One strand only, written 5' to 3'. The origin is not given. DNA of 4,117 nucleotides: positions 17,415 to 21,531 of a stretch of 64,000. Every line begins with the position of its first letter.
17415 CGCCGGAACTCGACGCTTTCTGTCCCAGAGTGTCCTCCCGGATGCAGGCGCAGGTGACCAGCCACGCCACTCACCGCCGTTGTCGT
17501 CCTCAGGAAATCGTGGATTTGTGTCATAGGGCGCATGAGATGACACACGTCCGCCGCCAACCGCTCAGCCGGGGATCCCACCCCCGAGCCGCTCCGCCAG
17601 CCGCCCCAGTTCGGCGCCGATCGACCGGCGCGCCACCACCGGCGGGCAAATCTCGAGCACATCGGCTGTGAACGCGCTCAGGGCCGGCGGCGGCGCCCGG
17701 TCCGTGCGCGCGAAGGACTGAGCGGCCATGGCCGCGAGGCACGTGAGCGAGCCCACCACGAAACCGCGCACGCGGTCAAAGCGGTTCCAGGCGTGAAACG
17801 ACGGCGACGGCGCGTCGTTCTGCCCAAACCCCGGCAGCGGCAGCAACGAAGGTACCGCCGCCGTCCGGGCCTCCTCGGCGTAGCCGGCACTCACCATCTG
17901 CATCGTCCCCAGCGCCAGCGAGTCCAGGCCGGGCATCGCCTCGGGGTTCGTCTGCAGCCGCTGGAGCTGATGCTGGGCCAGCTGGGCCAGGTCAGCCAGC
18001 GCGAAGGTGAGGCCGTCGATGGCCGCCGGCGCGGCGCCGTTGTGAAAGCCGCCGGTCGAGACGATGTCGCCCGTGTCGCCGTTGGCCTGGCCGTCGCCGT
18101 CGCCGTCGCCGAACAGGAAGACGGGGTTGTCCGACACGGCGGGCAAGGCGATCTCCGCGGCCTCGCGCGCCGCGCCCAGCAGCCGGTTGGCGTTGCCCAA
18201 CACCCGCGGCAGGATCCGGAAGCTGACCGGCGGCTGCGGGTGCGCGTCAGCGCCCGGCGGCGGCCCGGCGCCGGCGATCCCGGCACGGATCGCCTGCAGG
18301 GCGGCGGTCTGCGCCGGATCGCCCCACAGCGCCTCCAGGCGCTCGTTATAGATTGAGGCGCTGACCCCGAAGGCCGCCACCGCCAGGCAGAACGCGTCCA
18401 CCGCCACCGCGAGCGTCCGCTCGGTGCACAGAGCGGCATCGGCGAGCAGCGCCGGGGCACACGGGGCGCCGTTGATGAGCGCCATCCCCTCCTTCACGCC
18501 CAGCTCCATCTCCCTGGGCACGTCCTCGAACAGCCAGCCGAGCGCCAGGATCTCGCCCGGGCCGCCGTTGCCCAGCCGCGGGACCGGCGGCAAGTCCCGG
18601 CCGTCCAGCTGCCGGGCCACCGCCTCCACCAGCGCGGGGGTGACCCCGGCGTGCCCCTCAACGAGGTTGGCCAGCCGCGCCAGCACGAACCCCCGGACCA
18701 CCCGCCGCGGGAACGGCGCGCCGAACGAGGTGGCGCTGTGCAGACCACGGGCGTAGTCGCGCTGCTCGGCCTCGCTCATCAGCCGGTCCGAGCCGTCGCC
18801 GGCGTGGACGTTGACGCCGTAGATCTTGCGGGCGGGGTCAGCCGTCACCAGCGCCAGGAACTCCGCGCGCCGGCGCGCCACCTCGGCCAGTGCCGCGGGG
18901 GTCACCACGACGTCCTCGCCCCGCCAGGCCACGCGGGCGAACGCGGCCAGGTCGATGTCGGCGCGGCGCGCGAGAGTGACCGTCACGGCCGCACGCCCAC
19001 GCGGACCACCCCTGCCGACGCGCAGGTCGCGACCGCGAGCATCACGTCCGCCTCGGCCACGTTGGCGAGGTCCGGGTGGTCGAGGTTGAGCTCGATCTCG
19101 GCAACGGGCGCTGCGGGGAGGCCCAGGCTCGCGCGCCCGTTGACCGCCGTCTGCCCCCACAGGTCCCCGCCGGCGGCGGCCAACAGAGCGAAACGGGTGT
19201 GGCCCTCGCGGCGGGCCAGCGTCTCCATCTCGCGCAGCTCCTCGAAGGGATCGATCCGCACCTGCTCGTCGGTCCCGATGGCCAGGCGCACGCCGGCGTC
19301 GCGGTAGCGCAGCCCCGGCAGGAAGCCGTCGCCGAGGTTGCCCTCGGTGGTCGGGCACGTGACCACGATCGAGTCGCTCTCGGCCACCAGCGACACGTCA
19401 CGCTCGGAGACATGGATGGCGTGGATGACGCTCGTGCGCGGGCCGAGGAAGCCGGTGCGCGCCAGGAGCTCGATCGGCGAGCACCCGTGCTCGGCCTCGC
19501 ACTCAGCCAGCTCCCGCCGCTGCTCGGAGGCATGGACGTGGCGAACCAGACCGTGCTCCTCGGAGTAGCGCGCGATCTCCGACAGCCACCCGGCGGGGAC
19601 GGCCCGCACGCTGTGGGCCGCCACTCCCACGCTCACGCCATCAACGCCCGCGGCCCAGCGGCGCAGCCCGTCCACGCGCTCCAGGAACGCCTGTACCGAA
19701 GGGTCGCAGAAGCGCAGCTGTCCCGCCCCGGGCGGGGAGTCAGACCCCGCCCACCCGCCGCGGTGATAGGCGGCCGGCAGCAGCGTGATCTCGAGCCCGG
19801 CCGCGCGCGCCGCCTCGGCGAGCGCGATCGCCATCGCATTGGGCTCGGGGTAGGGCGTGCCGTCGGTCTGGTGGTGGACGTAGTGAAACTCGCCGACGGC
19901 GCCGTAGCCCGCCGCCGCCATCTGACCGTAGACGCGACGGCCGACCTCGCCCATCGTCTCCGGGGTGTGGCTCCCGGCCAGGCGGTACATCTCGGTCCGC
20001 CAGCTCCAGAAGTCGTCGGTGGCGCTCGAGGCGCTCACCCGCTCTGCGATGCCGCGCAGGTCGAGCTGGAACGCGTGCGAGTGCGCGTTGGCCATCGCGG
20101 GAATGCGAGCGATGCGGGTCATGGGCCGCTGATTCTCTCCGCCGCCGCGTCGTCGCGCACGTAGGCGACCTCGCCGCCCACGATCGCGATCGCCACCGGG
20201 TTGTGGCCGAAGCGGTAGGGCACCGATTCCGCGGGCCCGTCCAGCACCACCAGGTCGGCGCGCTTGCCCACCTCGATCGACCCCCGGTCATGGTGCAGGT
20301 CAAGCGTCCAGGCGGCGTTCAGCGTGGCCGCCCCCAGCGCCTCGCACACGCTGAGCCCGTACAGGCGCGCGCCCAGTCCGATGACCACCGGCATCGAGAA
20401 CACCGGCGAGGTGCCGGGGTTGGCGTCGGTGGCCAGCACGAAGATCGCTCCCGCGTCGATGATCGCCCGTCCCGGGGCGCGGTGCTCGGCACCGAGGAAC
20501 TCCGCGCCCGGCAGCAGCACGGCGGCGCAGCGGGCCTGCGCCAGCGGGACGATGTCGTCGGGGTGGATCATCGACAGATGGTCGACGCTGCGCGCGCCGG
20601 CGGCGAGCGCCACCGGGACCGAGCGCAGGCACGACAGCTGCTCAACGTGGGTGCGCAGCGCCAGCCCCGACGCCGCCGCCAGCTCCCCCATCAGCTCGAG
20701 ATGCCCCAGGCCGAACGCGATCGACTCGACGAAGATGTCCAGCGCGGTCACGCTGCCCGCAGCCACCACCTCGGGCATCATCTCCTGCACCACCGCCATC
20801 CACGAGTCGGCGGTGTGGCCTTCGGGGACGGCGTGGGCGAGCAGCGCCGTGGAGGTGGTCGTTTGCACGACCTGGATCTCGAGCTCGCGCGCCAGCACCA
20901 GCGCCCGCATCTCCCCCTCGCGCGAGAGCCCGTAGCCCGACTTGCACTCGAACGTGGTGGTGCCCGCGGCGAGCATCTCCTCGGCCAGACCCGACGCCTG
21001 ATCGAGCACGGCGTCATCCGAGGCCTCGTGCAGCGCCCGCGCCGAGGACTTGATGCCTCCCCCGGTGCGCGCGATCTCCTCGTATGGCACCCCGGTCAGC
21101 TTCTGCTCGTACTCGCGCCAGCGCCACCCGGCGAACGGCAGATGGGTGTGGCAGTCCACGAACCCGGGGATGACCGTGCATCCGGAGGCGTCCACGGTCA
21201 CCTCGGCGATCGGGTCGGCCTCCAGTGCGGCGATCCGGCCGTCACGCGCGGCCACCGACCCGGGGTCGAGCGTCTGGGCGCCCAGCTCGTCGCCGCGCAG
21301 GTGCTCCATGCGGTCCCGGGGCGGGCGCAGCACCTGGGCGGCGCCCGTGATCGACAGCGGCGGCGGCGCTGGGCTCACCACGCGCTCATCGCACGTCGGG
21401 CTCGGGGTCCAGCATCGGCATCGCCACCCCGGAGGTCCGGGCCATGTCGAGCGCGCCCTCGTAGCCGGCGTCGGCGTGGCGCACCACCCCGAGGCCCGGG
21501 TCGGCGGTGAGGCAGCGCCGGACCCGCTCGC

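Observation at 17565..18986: HAL-family gene coupled to hutU-hutI-hutF lacks any Ala-Ser-Gly (MIO) triad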

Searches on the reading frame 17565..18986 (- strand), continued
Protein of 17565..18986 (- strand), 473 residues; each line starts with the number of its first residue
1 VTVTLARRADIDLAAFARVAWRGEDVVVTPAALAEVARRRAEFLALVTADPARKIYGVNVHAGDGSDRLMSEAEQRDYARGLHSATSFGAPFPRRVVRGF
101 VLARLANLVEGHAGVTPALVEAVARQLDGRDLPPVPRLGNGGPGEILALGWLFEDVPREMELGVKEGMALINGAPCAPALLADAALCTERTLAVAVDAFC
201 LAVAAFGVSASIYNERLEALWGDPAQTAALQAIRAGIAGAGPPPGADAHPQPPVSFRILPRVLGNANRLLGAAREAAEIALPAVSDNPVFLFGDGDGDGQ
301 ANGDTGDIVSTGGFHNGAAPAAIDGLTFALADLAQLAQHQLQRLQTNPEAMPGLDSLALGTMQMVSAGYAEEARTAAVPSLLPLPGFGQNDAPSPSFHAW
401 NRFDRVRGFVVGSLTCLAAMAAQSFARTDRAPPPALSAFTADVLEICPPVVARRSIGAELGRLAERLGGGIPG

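Call 83: search_protein_families(library=ncbifam, proteins=[L056:12817-14406:+, L056:14403-15491:+, L056:15503-16723:+, L056:16720-18231:+, L056:7433-8962:-, L056:10509-11894:+, L056:18237-19437:+, L056:6444-7439:+, L055:12762-14417:+, L055:7533-8885:-], max_evalue=1e-20)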
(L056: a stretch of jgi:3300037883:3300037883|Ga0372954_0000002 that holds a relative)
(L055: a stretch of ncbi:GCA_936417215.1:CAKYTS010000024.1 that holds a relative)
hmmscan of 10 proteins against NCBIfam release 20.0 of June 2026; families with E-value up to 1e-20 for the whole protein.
L056:12817-14406:+ (529 aa): 3 families
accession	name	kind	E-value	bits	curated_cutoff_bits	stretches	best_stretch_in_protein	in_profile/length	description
NF058530.1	thiouroc_hyd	equivalog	2.2e-225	749.4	930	1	1-512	15-526/535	thiourocanate hydratase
NF058531.1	CH3_S_urocan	exception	4.6e-209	695.3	880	1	1-516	24-534/535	S-methyl thiourocanate hydratase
TIGR01228.2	hutU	equivalog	2.3e-192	640.4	375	1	2-516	25-541/545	urocanate hydratase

L056:14403-15491:+ (362 aa): 2 families
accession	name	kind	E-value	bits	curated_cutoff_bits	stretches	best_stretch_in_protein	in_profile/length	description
NF058529.1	thiohydan_desulf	equivalog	4.5e-119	397.7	440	1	3-354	1-359/362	thiohydantoin desulfurase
NF058532.1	CH3_S_uro_de_S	equivalog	1.9e-81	273.7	450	1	4-353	2-351/352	S-methyl thiohydantoin desulfurase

L056:15503-16723:+ (406 aa): 17 families
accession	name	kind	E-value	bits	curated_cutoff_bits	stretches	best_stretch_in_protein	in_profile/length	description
NF058540.1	Ncarbamyl_ErtE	equivalog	3.8e-160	533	520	1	2-405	8-416/418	N-carbamyl-l-glutamate amidohydrolase ErtE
NF006771.0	PRK09290.1-5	subfamily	1e-122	409.6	399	1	2-404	4-410/413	allantoate amidohydrolase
NF009531.0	PRK12893.1-5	equivalog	5e-115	384.3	486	1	2-404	7-412/421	Zn-dependent hydrolase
TIGR01879.1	hydantase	subfamily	8.4e-109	364.1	204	1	6-401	2-399/401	hydantoinase/carbamoylase family amidase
NF006775.0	PRK09290.2-5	equivalog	8.4e-107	357.4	479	1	12-404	20-414/419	allantoate amidohydrolase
NF009529.0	PRK12893.1-2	equivalog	4e-96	322.3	508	1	5-400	10-404/411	Zn-dependent hydrolase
NF006770.0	PRK09290.1-4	equivalog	4.4e-93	312.2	372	1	18-400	17-397/403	allantoate amidohydrolase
NF009527.0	PRK12891.1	subfamily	8e-89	298.6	461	1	6-401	13-418/426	Zn-dependent hydrolase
NF006773.0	PRK09290.2-2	equivalog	2.4e-87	293.5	584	1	9-397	20-410/419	allantoate amidohydrolase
NF006769.0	PRK09290.1-3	subfamily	7.7e-84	281.7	452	1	2-401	10-409/417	allantoate amidohydrolase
NF006768.0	PRK09290.1-1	equivalog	1.7e-79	267.6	532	1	8-401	10-405/411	allantoate deiminase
NF006772.0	PRK09290.2-1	subfamily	3.6e-73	246.8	424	1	2-403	12-415/430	allantoate amidohydrolase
NF006774.0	PRK09290.2-4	equivalog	2e-70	237.8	897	1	11-399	21-411/427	allantoate amidohydrolase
NF010373.0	PRK13799.1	equivalog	4.5e-70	236.7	1087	1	11-400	190-583/591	unknown domain/N-carbamoyl-L-amino acid hydrolase fusion protein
TIGR03176.1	AllC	equivalog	6.5e-66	222.7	597.75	1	7-401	5-400/406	allantoate deiminase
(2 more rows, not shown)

L056:16720-18231:+ (503 aa): 8 families
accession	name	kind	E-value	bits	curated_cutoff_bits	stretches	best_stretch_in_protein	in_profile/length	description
TIGR01225.1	hutH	equivalog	4.4e-101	338.9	539.15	1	18-365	7-356/506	histidine ammonia-lyase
NF006871.0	PRK09367.1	subfamily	4.5e-101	339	524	1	18-365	10-359/505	histidine ammonia-lyase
TIGR04475.1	Phe_D_beta_mut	equivalog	4.2e-71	240.1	800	1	12-500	3-509/510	phenylalanine aminomutase (D-beta-phenylalanine forming)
TIGR03832.1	Tyr_2_3_mutase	equivalog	9.2e-65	219.1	501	1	18-480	5-487/507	tyrosine 2,3-aminomutase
NF053541.1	FlxA_rubin_TAL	equivalog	1.3e-61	208.6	700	1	20-488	2-484/498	flexirubin biosynthesis tyrosine ammonia-lyase FlxA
TIGR01226.1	phe_am_lyase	equivalog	9.1e-49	166.4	519.15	1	18-412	39-454/680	phenylalanine ammonia-lyase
NF041222.1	BagA_FevW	exception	2.8e-42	145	1000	1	18-454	7-469/529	bagremycin/ferroverdin biosynthesis tyrosine ammonia-lyase BagA/FevW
TIGR04473.1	taxol_Phe_23mut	exception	4.2e-24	84.8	1250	1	15-455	31-493/687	phenylalanine aminomutase (L-beta-phenylalanine forming)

L056:7433-8962:- (509 aa): 8 families
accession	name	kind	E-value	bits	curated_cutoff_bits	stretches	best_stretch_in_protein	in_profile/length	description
NF006871.0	PRK09367.1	subfamily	1.1e-100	337.7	524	1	7-442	17-449/505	histidine ammonia-lyase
TIGR01225.1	hutH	equivalog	7.3e-98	328.2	539.15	1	11-441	19-445/506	histidine ammonia-lyase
TIGR04475.1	Phe_D_beta_mut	equivalog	4.5e-64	217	800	1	12-439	22-463/510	phenylalanine aminomutase (D-beta-phenylalanine forming)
NF053541.1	FlxA_rubin_TAL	equivalog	1.9e-53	181.6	700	1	11-349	12-363/498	flexirubin biosynthesis tyrosine ammonia-lyase FlxA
TIGR03832.1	Tyr_2_3_mutase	equivalog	2.7e-52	177.9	501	1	4-463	9-484/507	tyrosine 2,3-aminomutase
TIGR01226.1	phe_am_lyase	equivalog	3.9e-47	160.9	519.15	1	6-433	45-489/680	phenylalanine ammonia-lyase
NF041222.1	BagA_FevW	exception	1e-46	159.7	1000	1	11-438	20-467/529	bagremycin/ferroverdin biosynthesis tyrosine ammonia-lyase BagA/FevW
TIGR04473.1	taxol_Phe_23mut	exception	2.4e-26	92.2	1250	1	28-436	65-488/687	phenylalanine aminomutase (L-beta-phenylalanine forming)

L056:10509-11894:+ (461 aa): 28 families (the best 25 are shown)
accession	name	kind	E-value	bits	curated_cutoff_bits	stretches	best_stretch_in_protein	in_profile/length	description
NF058539.1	ergo_uti2_ErtD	equivalog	5.1e-145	483.8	650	1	7-451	2-448/449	hydantoin-5-propionate amidohydrolase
NF058538.1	ergo_util_ErtD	equivalog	1.1e-133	446.4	600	1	7-450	1-446/446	hydantoin-5-propionate amidohydrolase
NF004839.0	PRK06189.1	equivalog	2.7e-102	342.7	631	1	7-451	3-448/451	allantoinase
TIGR03178.1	allantoinase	equivalog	1.1e-97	327.7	357.85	1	10-442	3-434/441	allantoinase AllB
TIGR00857.1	pyrC_multi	subfamily_domain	4.4e-79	266.4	279.05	1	21-433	2-409/412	dihydroorotase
TIGR02033.1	D-hydantoinase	equivalog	2.1e-78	264.3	393.25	1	23-449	15-453/454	dihydropyrimidinase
NF009941.0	PRK13404.1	subfamily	1.3e-76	258.2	647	1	6-451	3-462/478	dihydropyrimidinase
NF002668.0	PRK02382.1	equivalog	3.1e-76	256.8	452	1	25-452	14-430/436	dihydroorotase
NF005960.0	PRK08044.1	equivalog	1.5e-70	238.2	688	1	7-447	3-447/453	allantoinase AllB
NF006559.0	PRK09060.1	equivalog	2.4e-64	217.3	482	1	5-448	3-436/444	dihydroorotase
NF005751.0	PRK07575.1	equivalog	9.7e-62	208.8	529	1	11-439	8-426/440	dihydroorotase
NF006837.0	PRK09357.1-2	equivalog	2.7e-54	184.4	575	1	18-437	12-426/428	dihydroorotase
NF006836.0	PRK09357.1-1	equivalog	3.4e-53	180.9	538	1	26-438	18-429/432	dihydroorotase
NF003271.0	PRK04250.1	equivalog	6.2e-51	173.3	405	1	7-442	2-397/407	dihydroorotase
NF006688.0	PRK09236.1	equivalog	8.4e-51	173.1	535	1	20-440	15-433/444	dihydroorotase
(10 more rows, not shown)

L056:18237-19437:+ (400 aa): 1 family
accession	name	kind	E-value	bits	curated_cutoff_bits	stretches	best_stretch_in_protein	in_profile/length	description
NF051886.1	XaaProDiPepCaul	equivalog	2.8e-69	234.1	500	1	10-399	5-394/398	Xaa-Pro dipeptidase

L056:6444-7439:+ (331 aa): 2 families
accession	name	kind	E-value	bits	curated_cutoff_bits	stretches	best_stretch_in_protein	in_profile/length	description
TIGR04380.1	myo_inos_iolG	equivalog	1.9e-25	89.5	355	1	5-231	2-229/330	inositol 2-dehydrogenase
NF040723.1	UDP-GlcNAcDh_Arch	equivalog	5.7e-24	85.2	450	1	6-305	2-287/302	UDP-N-acetylglucosamine 3-dehydrogenase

L055:12762-14417:+ (551 aa): 3 families
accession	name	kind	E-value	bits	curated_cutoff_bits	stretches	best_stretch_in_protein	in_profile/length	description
NF058530.1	thiouroc_hyd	equivalog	3.6e-235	781.6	930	1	14-539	1-526/535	thiourocanate hydratase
NF058531.1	CH3_S_urocan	exception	3.1e-217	722.2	880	1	5-543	1-534/535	S-methyl thiourocanate hydratase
TIGR01228.2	hutU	equivalog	1.1e-194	648.2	375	1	6-543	2-541/545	urocanate hydratase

L055:7533-8885:- (450 aa): 1 family
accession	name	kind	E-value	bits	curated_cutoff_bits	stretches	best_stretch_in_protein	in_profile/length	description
TIGR03467.1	HpnE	equivalog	5.1e-23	82.1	283.05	0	1-108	1-111/430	hydroxysqualene dehydroxylase HpnE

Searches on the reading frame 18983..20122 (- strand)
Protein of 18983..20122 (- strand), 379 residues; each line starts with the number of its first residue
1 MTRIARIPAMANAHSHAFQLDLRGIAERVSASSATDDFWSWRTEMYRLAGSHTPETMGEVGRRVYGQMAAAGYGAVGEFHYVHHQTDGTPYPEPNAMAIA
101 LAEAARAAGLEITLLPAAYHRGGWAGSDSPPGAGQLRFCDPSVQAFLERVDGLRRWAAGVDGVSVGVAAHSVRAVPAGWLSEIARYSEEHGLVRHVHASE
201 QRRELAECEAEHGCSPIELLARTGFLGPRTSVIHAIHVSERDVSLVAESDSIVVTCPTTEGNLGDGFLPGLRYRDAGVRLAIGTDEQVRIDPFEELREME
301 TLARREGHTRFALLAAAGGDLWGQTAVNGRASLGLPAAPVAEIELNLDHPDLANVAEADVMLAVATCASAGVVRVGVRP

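Call 7: search_protein_families(library=pfam, proteins=[window:18983-20122:-], max_evalue=0.01)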
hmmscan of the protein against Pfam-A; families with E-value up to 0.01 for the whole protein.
window:18983-20122:- (379 aa): 1 family
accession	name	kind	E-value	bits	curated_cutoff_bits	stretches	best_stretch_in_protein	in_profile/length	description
PF01979.26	Amidohydro_1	-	2.3e-23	83.5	25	1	7-304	3-272/345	Amidohydrolase family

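Call 8: search_protein_families(library=ncbifam, proteins=[window:18983-20122:-], max_evalue=0.01)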
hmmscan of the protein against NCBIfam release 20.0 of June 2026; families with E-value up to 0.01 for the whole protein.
window:18983-20122:- (379 aa): 24 families
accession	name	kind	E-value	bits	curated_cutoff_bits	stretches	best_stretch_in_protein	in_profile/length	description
NF006681.0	PRK09229.1-2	equivalog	6.3e-121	404.3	362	1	6-374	51-415/451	formimidoylglutamate deiminase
TIGR02022.1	hutF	equivalog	6.8e-103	344.8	413.05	1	6-365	49-402/455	formimidoylglutamate deiminase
NF006684.0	PRK09229.1-5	equivalog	3e-88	296.6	525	1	6-348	49-395/456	formimidoylglutamate deiminase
NF006683.0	PRK09229.1-4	equivalog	7.9e-77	259.1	654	1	7-364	54-413/457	formimidoylglutamate deiminase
NF006682.0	PRK09229.1-3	equivalog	9.7e-74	248.6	637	1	7-334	49-374/454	formimidoylglutamate deiminase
NF006680.0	PRK09229.1-1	equivalog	5e-63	213.4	810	1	7-310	54-351/460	formimidoylglutamate deiminase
NF006549.0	PRK09045.1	equivalog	1.6e-24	86.4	540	1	160-315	185-343/444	TRZ/ATZ family hydrolase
NF006055.0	PRK08203.1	equivalog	2.5e-23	82.4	532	1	6-304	60-346/455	8-oxoguanine deaminase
NF009059.0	PRK12393.1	equivalog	3.1e-21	75.6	543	1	7-286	61-329/460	amidohydrolase family protein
NF006252.0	PRK08393.1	equivalog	3.9e-19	69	617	1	168-337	179-348/424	N-ethylammeline chlorohydrolase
NF005557.0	PRK07228.1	equivalog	8.6e-19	67.5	522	1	172-313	193-337/445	5'-deoxyadenosine deaminase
NF004701.0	PRK06038.1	equivalog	5e-18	65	609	1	162-334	176-348/432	N-ethylammeline chlorohydrolase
NF005540.0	PRK07203.1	equivalog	2.6e-17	62.6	444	1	168-308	195-334/444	putative aminohydrolase SsnA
TIGR03314.1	Se_ssnA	subfamily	4.2e-16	58.8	455.5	1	167-300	193-325/441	putative selenium metabolism protein SsnA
NF004801.0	PRK06151.1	subfamily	5.7e-16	58.4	416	1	100-287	145-340/491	chlorohydrolase family protein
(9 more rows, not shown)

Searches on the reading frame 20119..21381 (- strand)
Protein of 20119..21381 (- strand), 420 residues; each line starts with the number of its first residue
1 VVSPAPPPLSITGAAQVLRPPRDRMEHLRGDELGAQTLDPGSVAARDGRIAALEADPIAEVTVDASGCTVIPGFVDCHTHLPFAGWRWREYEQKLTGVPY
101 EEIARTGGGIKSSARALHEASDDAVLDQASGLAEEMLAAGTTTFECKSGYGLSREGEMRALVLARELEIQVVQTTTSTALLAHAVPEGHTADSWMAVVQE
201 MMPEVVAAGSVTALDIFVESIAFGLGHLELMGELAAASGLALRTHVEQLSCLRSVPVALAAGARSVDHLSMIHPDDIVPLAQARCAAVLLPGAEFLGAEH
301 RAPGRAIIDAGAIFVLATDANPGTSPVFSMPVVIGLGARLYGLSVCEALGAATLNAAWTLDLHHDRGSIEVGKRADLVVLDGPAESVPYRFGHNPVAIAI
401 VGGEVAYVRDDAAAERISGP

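Call 7: search_protein_families(library=pfam, proteins=[window:20119-21381:-], max_evalue=0.01)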
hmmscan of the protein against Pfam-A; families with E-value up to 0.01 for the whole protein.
window:20119-21381:- (420 aa): 2 families
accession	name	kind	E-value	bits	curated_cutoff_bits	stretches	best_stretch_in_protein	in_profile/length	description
PF07969.17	Amidohydro_3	-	7.9e-21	75.5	29.7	2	262-406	305-471/472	Amidohydrolase family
PF01979.26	Amidohydro_1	-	6.7e-20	72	25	2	244-385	177-321/345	Amidohydrolase family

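Call 8: search_protein_families(library=ncbifam, proteins=[window:20119-21381:-], max_evalue=0.01)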
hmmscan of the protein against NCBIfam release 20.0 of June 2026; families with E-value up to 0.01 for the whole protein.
window:20119-21381:- (420 aa): 57 families (the best 25 are shown)
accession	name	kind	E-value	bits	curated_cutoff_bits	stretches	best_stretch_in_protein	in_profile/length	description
TIGR01224.1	hutI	equivalog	3.1e-97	325.8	298.15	1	49-405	12-377/377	imidazolonepropionase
NF051886.1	XaaProDiPepCaul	equivalog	7.1e-15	54.9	500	2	307-382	303-375/398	Xaa-Pro dipeptidase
NF006056.0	PRK08204.1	subfamily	6e-13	48.4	391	2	37-144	21-120/449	hypothetical protein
TIGR02318.1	phosphono_phnM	equivalog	6.1e-13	48.4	390.55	2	307-387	288-362/376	phosphonate metabolism protein PhnM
NF011988.0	PRK15446.2-4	equivalog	6.8e-12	45.2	369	2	36-79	13-56/389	alpha-D-ribose 1-methylphosphonate 5-triphosphate diphosphatase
NF006689.0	PRK09237.1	equivalog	1.3e-11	43.7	371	2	42-81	24-66/383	amidohydrolase/deacetylase family metallohydrolase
NF011984.0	PRK15446.1-5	equivalog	7e-10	38.2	260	2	309-381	294-360/379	alpha-D-ribose 1-methylphosphonate 5-triphosphate diphosphatase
NF011990.0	PRK15446.2-6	subfamily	1.1e-09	37.5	233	1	341-411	324-387/390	alpha-D-ribose 1-methylphosphonate 5-triphosphate diphosphatase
NF011989.0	PRK15446.2-5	equivalog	1.7e-09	37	565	2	309-382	293-360/385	alpha-D-ribose 1-methylphosphonate 5-triphosphate diphosphatase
NF004636.0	PRK05985.1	subfamily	4.3e-09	35.7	408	1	42-146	19-118/398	amidohydrolase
NF011987.0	PRK15446.2-3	subfamily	4.9e-09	35.5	253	1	33-78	20-66/395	alpha-D-ribose 1-methylphosphonate 5-triphosphate diphosphatase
TIGR02967.1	guan_deamin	equivalog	7.2e-09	35.1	375.4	1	340-388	320-368/401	guanine deaminase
NF006549.0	PRK09045.1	equivalog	9.1e-09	34.4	540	1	343-381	341-379/444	TRZ/ATZ family hydrolase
NF006055.0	PRK08203.1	equivalog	1.5e-08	33.7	532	2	343-403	354-411/455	8-oxoguanine deaminase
NF011983.0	PRK15446.1-4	equivalog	1.6e-08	33.9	486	1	309-380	293-359/379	alpha-D-ribose 1-methylphosphonate 5-triphosphate diphosphatase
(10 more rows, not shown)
